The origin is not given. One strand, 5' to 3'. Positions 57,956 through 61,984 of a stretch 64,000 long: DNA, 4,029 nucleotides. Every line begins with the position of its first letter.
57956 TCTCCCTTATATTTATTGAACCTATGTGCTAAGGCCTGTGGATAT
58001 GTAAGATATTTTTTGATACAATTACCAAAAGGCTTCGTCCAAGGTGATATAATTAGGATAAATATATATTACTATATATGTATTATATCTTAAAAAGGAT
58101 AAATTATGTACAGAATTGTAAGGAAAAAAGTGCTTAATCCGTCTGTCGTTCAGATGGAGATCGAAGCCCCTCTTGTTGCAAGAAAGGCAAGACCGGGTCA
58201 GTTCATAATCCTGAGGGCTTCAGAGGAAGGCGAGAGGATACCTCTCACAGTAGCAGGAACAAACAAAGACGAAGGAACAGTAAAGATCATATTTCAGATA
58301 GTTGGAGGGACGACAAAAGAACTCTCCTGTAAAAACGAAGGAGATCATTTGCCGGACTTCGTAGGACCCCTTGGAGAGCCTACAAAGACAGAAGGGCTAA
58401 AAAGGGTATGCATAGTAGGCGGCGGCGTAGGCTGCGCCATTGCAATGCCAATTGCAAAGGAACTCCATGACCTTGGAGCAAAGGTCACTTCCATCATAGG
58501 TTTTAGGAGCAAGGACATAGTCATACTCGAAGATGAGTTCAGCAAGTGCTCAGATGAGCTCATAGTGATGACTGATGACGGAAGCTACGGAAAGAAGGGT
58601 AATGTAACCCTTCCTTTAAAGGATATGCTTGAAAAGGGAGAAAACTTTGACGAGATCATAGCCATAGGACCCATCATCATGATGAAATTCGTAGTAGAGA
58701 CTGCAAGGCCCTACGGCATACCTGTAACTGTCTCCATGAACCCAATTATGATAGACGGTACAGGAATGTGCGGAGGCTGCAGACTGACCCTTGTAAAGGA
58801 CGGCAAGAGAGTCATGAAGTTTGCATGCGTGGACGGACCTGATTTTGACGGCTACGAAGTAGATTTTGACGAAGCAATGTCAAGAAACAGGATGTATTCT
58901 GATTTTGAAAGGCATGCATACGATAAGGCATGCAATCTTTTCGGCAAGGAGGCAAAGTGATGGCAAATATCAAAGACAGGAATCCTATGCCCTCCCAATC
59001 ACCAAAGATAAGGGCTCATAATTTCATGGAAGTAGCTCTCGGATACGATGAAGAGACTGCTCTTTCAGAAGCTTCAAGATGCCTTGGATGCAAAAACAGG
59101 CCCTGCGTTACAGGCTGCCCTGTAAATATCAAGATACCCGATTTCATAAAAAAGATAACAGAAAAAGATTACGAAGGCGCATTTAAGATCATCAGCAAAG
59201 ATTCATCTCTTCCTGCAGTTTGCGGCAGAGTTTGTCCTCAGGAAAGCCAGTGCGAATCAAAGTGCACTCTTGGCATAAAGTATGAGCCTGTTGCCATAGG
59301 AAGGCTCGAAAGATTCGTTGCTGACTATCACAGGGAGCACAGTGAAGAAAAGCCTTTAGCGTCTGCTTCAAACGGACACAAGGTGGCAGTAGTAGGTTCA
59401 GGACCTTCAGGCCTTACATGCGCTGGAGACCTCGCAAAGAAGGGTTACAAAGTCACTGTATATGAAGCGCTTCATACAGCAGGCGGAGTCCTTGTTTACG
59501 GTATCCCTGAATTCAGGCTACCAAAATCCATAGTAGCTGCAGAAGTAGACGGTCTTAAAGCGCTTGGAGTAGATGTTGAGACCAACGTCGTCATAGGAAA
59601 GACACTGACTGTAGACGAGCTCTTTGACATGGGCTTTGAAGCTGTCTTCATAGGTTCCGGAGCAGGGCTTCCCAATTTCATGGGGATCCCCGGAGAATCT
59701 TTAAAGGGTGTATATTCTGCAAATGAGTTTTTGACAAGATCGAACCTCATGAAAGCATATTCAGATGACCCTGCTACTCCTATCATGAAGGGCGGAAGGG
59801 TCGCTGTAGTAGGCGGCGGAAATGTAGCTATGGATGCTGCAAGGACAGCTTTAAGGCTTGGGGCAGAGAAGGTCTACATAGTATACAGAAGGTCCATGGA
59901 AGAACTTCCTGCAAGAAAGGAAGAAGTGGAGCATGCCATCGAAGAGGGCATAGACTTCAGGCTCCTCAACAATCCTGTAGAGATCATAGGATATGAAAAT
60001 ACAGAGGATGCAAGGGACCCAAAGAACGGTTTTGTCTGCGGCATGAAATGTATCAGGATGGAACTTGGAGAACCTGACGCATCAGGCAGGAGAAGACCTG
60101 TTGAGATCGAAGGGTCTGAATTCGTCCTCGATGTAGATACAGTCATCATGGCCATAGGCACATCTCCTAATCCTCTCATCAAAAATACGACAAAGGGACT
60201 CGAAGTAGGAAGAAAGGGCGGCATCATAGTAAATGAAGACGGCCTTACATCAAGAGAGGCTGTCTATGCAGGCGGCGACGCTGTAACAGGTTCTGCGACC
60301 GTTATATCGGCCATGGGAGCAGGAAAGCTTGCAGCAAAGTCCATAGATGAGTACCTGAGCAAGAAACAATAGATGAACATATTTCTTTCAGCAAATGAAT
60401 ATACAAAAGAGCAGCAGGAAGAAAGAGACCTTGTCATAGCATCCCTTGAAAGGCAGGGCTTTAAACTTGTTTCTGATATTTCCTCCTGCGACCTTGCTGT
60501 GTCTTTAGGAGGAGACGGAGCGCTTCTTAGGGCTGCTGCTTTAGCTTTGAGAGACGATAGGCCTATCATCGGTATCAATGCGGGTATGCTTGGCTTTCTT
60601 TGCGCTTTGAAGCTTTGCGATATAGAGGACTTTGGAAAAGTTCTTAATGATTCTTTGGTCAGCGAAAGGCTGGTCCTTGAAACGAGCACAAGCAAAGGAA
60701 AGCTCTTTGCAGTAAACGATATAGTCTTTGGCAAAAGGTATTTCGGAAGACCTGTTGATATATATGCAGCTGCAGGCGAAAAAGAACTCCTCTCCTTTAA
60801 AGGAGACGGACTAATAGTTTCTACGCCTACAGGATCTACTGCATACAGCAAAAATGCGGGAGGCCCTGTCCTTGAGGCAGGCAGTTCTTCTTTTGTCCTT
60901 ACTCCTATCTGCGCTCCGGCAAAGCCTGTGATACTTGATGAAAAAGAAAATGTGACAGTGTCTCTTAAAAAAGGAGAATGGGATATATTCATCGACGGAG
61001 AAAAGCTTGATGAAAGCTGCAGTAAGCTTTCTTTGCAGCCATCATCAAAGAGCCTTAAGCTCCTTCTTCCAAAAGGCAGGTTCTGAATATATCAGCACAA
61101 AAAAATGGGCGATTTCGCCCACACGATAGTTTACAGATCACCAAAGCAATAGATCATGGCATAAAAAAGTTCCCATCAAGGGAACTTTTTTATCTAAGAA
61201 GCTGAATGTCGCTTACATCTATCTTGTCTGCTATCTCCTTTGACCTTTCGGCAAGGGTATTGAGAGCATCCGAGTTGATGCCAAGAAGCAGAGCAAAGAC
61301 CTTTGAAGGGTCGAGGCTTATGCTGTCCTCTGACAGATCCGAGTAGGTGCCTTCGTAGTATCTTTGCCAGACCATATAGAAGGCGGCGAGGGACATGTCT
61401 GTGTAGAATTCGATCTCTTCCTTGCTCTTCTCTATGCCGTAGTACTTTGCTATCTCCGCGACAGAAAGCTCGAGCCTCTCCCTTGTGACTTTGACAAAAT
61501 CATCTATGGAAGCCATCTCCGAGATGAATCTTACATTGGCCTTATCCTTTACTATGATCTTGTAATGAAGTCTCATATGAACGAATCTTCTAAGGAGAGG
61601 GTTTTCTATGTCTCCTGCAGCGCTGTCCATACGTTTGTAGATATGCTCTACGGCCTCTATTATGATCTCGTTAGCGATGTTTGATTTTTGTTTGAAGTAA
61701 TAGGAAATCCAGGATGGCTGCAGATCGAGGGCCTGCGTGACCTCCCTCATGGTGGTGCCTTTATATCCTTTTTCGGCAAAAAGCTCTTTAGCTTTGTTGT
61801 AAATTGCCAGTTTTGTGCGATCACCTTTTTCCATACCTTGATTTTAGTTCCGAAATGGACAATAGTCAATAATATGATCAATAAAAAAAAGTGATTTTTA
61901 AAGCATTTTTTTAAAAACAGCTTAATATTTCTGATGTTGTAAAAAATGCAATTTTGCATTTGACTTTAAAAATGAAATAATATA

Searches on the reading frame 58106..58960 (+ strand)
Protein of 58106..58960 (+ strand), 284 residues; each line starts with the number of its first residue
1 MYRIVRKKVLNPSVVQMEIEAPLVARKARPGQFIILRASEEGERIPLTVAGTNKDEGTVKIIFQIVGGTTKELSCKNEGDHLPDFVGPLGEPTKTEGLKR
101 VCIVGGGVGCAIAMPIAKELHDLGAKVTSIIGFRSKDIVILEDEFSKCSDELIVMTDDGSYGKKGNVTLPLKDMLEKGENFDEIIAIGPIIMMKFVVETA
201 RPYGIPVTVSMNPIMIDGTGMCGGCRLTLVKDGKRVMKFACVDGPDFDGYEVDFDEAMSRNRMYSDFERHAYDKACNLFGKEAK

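Call 72: search_protein_families(library=pfam, proteins=[window:58106-58960:+], max_evalue=0.0001)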
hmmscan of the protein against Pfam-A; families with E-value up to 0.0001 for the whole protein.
window:58106-58960:+ (284 aa): 1 family
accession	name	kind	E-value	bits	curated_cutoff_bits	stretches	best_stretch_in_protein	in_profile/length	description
PF10418.14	DHODB_Fe-S_bind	-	4e-12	46.1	23.9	1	212-253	1-41/41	Iron-sulfur cluster binding domain of dihydroorotate dehydrogenase B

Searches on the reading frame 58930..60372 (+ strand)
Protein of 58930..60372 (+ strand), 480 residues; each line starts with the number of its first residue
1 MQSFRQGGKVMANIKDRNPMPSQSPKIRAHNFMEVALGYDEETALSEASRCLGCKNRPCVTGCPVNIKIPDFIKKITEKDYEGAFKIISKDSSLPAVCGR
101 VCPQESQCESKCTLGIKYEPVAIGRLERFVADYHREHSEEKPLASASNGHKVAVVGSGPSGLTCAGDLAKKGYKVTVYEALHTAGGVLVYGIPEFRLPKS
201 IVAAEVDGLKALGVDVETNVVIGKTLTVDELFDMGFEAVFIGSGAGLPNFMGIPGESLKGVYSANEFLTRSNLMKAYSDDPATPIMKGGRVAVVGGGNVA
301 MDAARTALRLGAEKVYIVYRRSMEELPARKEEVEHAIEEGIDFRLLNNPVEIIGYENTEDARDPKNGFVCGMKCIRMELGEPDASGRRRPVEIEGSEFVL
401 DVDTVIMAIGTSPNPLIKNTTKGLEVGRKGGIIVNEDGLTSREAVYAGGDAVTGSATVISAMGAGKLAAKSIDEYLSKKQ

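Call 72: search_protein_families(library=pfam, proteins=[window:58930-60372:+], max_evalue=0.0001)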
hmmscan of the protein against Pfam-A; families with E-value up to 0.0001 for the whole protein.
window:58930-60372:+ (480 aa): 11 families
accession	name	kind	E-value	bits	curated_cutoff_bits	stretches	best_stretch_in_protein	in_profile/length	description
PF14691.11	Fer4_20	-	8.3e-45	151.7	25.8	1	28-137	1-111/113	Dihydroprymidine dehydrogenase domain II, 4Fe-4S cluster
PF07992.20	Pyr_redox_2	-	1.2e-35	123.8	26.1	1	151-465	2-291/291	Pyridine nucleotide-disulphide oxidoreductase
PF00070.33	Pyr_redox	-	1.5e-12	48.2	22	1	290-357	1-71/82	Pyridine nucleotide-disulphide oxidoreductase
PF13738.12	Pyr_redox_3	-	6.7e-11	42.4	30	1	273-364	149-241/305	Pyridine nucleotide-disulphide oxidoreductase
PF13450.12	NAD_binding_8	-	1.1e-07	32.5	21.9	1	154-186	1-33/68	NAD(P)-binding Rossmann-like domain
PF01262.27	AlaDh_PNT_C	-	2.6e-06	27.4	23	0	286-335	26-69/214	Alanine dehydrogenase/PNT, C-terminal domain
PF12831.13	FAD_oxidored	-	6.2e-06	26.2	27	0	152-191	2-41/416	FAD dependent oxidoreductase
PF01946.23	Thi4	-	1.7e-05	24.6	26.2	1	151-193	19-62/235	Thi4 family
PF03807.23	F420_oxidored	-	3.4e-05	24.8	21.6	0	290-338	1-49/94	NADP oxidoreductase coenzyme F420-dependent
PF01266.30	DAO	-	5.7e-05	23.2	27.9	1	151-184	1-34/353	FAD dependent oxidoreductase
PF13241.12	NAD_binding_7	-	6.8e-05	23.8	22.1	0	286-329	5-51/104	Putative NAD(P)-binding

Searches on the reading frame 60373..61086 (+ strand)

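Call 91: search_protein_families(library=pfam, proteins=[window:60373-61086:+], max_evalue=0.001)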
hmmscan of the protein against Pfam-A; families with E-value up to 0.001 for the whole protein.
window:60373-61086:+ (237 aa): 2 families
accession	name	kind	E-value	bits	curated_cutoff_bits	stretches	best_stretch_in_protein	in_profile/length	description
PF20143.4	NAD_kinase_C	-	2e-13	50.6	23.7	1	141-210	28-101/126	ATP-NAD kinase C-terminal domain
PF01513.26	NAD_kinase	-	1e-11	45.7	25.5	1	36-93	70-124/130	ATP-NAD kinase N-terminal domain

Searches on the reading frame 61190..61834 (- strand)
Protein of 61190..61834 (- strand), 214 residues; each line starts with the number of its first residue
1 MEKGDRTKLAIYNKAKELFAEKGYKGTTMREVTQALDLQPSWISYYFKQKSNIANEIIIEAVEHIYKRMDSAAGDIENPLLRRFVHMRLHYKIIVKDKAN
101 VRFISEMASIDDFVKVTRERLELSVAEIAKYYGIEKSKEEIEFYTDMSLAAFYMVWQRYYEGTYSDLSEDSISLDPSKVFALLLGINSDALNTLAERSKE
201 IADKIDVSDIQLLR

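Call 91: search_protein_families(library=pfam, proteins=[window:61190-61834:-], max_evalue=0.001)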
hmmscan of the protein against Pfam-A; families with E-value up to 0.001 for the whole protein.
window:61190-61834:- (214 aa): 1 family
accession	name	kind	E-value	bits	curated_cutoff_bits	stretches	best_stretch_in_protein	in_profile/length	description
PF00440.29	TetR_N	-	3.7e-11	43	24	1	11-57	1-47/47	Bacterial regulatory proteins, tetR family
